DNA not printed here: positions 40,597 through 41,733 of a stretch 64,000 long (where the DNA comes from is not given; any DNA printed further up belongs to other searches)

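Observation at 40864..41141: Three identical tandem copies of an 84-bp unit inside a coiled-coil gene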

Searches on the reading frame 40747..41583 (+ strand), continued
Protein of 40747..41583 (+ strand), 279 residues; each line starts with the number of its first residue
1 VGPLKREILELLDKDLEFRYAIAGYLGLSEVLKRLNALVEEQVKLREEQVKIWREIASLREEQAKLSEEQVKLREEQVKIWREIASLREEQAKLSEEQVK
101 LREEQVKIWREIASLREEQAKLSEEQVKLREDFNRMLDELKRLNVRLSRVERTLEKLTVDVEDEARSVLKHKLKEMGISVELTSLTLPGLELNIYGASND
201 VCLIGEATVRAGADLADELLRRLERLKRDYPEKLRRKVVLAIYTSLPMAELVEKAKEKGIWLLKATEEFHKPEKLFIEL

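Call 43: find_encoding_contigs(protein=P0121, flank=3000, max_places=6)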
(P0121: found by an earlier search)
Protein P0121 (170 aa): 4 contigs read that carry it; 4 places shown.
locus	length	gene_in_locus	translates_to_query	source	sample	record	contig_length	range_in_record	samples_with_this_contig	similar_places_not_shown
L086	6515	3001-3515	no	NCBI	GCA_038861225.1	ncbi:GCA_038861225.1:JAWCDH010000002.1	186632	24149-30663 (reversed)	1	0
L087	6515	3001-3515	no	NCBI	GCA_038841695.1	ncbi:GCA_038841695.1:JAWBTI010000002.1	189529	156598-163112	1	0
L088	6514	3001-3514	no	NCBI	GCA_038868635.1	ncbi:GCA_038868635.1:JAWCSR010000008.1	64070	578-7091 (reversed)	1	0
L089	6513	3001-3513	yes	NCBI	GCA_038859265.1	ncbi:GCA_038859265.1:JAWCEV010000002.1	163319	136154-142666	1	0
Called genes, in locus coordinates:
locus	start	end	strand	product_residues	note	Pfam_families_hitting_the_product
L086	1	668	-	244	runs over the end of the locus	-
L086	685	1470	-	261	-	PF01975:SurE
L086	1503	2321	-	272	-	PF00696:AA_kinase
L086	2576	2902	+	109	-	-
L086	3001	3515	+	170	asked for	PF26618:DUF8196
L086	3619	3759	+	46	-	-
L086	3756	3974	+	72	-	-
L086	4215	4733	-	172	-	-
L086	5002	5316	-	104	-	PF13412:HTH_24 (faint), PF24038:DUF7347 (weak), PF01022:HTH_5 (weak), PF13601:HTH_34 (weak)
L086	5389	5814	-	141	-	-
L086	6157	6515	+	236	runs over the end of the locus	PF00977:His_biosynth, PF01180:DHO_dh (faint), PF05690:ThiG (weak)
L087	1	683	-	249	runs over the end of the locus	-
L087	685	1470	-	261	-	PF01975:SurE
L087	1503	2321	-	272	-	PF00696:AA_kinase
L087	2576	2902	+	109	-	-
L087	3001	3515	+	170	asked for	PF26618:DUF8196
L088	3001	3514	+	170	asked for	PF26618:DUF8196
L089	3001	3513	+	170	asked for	PF26618:DUF8196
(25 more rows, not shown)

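Call 50: search_protein_families(library=padloc, proteins=[window:40747-41583:+], max_evalue=1)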
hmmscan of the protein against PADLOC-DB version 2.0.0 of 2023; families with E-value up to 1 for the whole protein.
window:40747-41583:+ (279 aa): 25 families
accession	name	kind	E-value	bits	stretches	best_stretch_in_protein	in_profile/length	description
PDLC01085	C3a181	-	9.8e-15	53.1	1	4-152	3-124/226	Diadenylate cyclase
PDLC00580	JetC3|JetC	-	9.1e-06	22.2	1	40-167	263-390/1068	DUF3584 domain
PDLC00582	JetC3|JetC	-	2.5e-05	20.3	1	36-169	420-552/1472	DUF3584 domain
PDLC00553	JetC2|JetC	-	2.7e-05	20.3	1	23-229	837-1037/1361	DUF3584 domain; MukB-like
PDLC00518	JetC1|JetC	-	0.00054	15.9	1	33-185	628-783/1112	DUF3584 domain; MukB-like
PDLC03865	LmuB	-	0.0012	15.1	1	40-180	289-430/1007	-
PDLC00551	JetC2|JetC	-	0.0012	14.8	1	48-166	276-991/1365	DUF3584 domain; MukB-like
PDLC00581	JetC3|JetC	-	0.0017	14.2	1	37-165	758-882/1473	DUF3584 domain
PDLC00519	JetC1|JetC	-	0.002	14.4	1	25-165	615-758/1097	DUF3584 domain; MukB-like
PDLC00516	JetC1|JetC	-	0.002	14.2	1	42-175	627-759/1098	DUF3584 domain; MukB-like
PDLC00512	JetC1|JetC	-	0.0061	12.6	1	33-233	627-830/1123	DUF3584 domain; MukB-like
PDLC04892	PDC-S06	-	0.0091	12.3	1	32-198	431-592/843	-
PDLC02756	PbeC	-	0.0092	13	1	14-176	172-333/643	PbeC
PDLC03859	LmuB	-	0.015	12.5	1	39-176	345-482/611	-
PDLC02668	DndD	-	0.017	12.1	1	32-164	186-479/659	DndD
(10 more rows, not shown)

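Call 58: predict_structure(alignment_id=A4)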
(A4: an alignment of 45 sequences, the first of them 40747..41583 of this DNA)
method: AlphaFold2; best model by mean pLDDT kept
length: 279 residues; sequences in the alignment: 45
mean_pLDDT: 88.7   pTM: 0.50
mean pLDDT of the five models: 88.7, 87.6, 85.3, 83.6, 82.2
residues with pLDDT >= 90: 163; 70-90: 113; 50-70: 3; < 50: 0
segments of 3 or more residues with pLDDT < 50: none
pLDDT, mean of each block of 10 residues (from residue 1): 70 75 78 85 92 94 93 94 94 93 94 93 93 92 86 81 90 88 90 90 91 91 92 91 91 91 89 84
secondary structure, 60 per line:
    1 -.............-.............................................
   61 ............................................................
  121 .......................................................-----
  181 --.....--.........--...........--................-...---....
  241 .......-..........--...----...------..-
elements in order: H2-14 H16-175 E183-187 E190-198 E201-211 H214-229 E237-247 H249-258 E261-263 E268-270

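Call 67: search_protein_families(library=pfam, proteins=[P0065], max_evalue=0.01)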
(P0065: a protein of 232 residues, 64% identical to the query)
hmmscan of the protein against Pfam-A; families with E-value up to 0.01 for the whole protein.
P0065 (232 aa): 1 family
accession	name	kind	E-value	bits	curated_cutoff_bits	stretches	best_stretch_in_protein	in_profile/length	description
PF20667.3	Sec10_N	-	0.0086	16.6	27.4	0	44-110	5-75/118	Exocyst complex component Sec10, N-terminal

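Call 81: find_encoding_contigs(protein=P0125, flank=1500, max_places=6)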
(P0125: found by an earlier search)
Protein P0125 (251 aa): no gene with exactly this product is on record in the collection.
